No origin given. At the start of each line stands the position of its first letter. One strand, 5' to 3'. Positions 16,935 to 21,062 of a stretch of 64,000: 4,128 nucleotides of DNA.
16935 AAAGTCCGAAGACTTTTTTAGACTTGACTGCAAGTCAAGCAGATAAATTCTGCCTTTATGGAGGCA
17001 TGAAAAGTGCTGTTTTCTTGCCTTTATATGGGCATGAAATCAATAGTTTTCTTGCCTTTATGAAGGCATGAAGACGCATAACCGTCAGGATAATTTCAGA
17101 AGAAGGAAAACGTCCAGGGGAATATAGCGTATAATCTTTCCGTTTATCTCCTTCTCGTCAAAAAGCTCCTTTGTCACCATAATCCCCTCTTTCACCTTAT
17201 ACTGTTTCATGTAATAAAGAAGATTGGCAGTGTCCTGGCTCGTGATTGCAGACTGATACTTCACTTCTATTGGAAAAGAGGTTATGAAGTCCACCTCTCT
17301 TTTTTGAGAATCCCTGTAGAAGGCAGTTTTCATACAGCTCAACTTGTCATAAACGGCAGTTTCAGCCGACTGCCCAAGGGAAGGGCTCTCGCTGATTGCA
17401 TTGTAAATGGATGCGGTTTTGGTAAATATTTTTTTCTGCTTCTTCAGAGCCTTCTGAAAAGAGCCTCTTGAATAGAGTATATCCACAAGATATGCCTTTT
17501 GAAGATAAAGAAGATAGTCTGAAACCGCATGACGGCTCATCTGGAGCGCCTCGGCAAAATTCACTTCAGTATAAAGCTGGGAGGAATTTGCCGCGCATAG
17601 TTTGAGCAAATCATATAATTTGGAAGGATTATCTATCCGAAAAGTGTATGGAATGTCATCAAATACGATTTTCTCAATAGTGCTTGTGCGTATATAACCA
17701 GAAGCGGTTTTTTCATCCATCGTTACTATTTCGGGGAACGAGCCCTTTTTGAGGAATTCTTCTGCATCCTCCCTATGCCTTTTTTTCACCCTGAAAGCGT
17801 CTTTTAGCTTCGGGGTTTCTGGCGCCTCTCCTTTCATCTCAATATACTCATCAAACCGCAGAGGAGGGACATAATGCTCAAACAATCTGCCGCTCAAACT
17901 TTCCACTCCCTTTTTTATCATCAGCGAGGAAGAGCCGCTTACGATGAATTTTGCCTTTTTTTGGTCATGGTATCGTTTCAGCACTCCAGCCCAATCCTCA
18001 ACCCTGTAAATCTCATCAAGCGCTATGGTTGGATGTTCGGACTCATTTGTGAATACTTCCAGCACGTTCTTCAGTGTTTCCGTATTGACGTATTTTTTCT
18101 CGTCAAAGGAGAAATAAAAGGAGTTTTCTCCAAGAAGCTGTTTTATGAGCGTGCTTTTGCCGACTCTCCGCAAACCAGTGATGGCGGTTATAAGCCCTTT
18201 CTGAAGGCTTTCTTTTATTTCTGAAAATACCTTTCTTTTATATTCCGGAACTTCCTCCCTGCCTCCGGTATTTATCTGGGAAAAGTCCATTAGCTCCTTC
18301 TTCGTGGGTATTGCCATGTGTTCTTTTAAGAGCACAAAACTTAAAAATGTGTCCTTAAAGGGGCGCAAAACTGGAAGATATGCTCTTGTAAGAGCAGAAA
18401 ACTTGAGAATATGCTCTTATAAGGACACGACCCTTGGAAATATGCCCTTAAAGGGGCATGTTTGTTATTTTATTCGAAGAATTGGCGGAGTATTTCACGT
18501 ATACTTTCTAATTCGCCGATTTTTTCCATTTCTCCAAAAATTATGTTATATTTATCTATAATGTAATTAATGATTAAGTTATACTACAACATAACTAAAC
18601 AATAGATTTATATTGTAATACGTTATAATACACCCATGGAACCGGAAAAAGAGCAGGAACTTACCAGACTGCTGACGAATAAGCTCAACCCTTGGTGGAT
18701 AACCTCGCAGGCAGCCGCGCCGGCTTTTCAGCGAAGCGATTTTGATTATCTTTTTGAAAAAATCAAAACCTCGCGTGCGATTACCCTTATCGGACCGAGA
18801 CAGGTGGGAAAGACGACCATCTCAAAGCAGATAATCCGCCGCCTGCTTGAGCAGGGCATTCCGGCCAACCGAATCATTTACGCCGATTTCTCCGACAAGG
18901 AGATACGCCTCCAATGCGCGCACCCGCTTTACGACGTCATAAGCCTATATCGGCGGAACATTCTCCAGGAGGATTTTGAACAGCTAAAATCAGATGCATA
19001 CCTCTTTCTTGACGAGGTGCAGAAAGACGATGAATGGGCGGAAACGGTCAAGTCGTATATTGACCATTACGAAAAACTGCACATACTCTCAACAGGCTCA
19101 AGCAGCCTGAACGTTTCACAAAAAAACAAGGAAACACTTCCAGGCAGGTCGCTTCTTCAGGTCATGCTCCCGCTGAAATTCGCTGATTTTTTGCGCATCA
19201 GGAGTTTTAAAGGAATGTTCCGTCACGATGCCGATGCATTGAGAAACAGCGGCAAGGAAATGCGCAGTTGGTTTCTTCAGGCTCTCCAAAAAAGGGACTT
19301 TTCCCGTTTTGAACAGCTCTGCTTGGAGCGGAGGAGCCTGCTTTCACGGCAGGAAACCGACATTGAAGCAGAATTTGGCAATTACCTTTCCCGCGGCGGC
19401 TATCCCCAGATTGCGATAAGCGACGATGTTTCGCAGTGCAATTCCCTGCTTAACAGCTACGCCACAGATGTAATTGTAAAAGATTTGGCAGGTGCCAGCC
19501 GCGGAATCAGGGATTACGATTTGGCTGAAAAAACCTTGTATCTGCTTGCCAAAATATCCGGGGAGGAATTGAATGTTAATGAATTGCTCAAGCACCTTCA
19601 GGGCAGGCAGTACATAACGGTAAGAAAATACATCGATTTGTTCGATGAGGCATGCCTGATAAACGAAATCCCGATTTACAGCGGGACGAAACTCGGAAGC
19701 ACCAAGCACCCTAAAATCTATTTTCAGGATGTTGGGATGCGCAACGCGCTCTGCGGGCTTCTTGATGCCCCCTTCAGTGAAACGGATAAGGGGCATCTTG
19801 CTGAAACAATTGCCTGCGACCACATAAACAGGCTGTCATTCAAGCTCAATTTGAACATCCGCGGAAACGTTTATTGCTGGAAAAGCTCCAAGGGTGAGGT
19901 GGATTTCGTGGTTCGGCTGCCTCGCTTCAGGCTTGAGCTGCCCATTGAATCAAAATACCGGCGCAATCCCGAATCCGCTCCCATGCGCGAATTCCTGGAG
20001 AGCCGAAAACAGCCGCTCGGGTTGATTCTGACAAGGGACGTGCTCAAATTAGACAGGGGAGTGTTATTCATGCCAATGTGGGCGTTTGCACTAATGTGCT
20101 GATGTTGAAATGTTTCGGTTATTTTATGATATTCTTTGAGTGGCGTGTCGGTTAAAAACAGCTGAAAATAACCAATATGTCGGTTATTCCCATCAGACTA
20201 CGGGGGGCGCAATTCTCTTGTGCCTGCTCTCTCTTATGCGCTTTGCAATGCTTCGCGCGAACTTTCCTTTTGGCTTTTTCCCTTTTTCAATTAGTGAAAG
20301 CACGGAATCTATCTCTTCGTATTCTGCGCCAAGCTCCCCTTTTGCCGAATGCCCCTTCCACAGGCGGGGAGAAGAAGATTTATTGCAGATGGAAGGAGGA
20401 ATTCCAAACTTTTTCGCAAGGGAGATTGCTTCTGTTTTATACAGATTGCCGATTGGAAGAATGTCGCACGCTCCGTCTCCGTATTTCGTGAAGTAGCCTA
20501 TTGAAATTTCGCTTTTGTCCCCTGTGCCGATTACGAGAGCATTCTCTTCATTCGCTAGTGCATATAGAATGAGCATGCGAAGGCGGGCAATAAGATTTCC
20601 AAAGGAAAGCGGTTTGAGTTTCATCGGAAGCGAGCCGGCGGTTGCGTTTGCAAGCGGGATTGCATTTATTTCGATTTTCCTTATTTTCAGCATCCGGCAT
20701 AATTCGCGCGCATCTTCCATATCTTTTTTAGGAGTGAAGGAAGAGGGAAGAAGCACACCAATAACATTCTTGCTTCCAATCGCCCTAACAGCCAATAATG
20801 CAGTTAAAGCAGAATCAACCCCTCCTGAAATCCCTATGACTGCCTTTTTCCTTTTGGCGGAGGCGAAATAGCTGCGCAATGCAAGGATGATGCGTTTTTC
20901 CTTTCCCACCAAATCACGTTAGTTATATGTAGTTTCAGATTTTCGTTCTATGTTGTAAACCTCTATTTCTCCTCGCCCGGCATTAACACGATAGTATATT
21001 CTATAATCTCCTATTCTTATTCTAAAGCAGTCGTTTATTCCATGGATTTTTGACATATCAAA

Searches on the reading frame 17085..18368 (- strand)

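Call 17: search_protein_families(library=pfam, proteins=[window:17085-18368:-])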
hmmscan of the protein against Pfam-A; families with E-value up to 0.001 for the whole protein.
window:17085-18368:- (427 aa): 2 families
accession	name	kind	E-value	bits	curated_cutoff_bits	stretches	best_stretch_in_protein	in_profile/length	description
PF13173.12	AAA_14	-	9e-28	97.3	27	1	60-175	4-128/129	AAA domain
PF13635.12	DUF4143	-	6.2e-16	59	28.1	1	237-371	2-159/160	Domain of unknown function (DUF4143)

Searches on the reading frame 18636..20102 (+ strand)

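Call 50: search_protein_families(library=pfam, proteins=[window:18636-20102:+])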
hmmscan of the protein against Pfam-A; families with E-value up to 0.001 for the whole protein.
window:18636-20102:+ (488 aa): 3 families
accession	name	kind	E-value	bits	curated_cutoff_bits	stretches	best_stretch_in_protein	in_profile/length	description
PF13173.12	AAA_14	-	2.2e-29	102.5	27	1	46-186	2-129/129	AAA domain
PF13635.12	DUF4143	-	3.3e-20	72.9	28.1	1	290-441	9-159/160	Domain of unknown function (DUF4143)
PF20720.3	nSTAND3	-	2.7e-05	24.4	27.2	1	34-167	5-124/155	Novel STAND NTPase 3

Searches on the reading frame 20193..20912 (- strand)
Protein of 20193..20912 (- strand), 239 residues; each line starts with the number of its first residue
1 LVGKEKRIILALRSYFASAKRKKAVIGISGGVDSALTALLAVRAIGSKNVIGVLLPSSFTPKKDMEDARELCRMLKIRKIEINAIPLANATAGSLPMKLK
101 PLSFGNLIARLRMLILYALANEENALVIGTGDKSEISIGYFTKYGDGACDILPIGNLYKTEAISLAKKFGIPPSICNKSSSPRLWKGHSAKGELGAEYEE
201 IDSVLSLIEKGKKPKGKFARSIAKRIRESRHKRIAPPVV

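Call 50: search_protein_families(library=pfam, proteins=[window:20193-20912:-])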
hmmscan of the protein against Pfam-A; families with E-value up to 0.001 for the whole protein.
window:20193-20912:- (239 aa): 2 families
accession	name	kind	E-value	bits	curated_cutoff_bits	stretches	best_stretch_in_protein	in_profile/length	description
PF02540.23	NAD_synthase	-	3.5e-68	229.8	21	1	7-235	4-241/242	NAD synthase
PF03054.22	tRNA_Me_trans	-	2.8e-05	24.3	20.6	0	23-81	2-69/202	tRNA methyl transferase HUP domain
